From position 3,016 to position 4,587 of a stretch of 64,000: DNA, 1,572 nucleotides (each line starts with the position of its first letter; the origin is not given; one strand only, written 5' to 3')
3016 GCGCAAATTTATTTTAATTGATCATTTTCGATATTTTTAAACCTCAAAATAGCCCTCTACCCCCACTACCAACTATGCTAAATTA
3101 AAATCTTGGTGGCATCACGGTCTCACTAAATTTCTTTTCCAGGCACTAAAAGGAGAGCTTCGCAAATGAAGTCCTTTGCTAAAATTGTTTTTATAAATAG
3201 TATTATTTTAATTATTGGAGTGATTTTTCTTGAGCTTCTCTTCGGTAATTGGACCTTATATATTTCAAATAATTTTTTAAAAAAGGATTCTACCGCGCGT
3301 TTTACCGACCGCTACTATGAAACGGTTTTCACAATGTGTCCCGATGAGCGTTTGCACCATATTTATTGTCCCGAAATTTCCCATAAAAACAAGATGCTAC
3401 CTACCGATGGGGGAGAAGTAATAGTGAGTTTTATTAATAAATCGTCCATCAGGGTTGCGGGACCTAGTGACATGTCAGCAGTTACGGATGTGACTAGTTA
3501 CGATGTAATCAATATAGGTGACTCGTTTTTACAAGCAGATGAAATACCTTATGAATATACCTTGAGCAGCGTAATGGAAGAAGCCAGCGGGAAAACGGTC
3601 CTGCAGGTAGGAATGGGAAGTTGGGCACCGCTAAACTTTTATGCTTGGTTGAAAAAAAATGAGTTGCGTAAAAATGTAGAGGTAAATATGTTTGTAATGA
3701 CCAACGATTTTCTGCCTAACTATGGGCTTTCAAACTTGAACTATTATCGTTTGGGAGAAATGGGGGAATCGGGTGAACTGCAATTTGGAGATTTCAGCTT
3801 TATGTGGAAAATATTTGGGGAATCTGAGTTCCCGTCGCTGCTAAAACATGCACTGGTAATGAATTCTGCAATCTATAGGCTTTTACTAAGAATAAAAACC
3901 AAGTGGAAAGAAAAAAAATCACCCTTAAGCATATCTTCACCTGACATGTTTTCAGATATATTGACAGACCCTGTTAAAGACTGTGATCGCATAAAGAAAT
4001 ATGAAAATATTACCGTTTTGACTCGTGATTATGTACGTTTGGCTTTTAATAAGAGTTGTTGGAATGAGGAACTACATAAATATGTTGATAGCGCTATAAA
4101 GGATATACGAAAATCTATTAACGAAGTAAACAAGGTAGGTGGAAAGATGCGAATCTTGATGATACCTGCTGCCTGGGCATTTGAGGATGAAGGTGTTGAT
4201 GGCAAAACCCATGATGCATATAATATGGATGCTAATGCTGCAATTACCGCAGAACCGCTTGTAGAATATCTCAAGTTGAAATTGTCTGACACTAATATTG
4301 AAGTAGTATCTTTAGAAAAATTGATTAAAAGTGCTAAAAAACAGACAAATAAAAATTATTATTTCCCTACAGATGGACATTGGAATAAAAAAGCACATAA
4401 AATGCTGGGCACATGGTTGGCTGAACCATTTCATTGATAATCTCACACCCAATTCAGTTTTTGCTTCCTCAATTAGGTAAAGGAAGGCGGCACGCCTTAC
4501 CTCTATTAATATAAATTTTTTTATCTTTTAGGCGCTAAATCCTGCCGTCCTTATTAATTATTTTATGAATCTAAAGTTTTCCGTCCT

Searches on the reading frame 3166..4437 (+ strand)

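Call 10: search_protein_families(library=pfam, proteins=[window:3166-4437:+])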
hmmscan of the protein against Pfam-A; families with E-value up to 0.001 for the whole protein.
window:3166-4437:+ (423 aa): 0 families

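Call 58: search_protein_families(library=pfam, proteins=[window:3166-4437:+], max_evalue=5)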
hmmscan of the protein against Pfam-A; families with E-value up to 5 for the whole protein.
window:3166-4437:+ (423 aa): 1 family
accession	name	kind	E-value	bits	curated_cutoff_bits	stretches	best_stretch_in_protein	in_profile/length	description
PF16822.11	ALGX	-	0.015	15.4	26.5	1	315-409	33-117/268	SGNH hydrolase-like domain, acetyltransferase AlgX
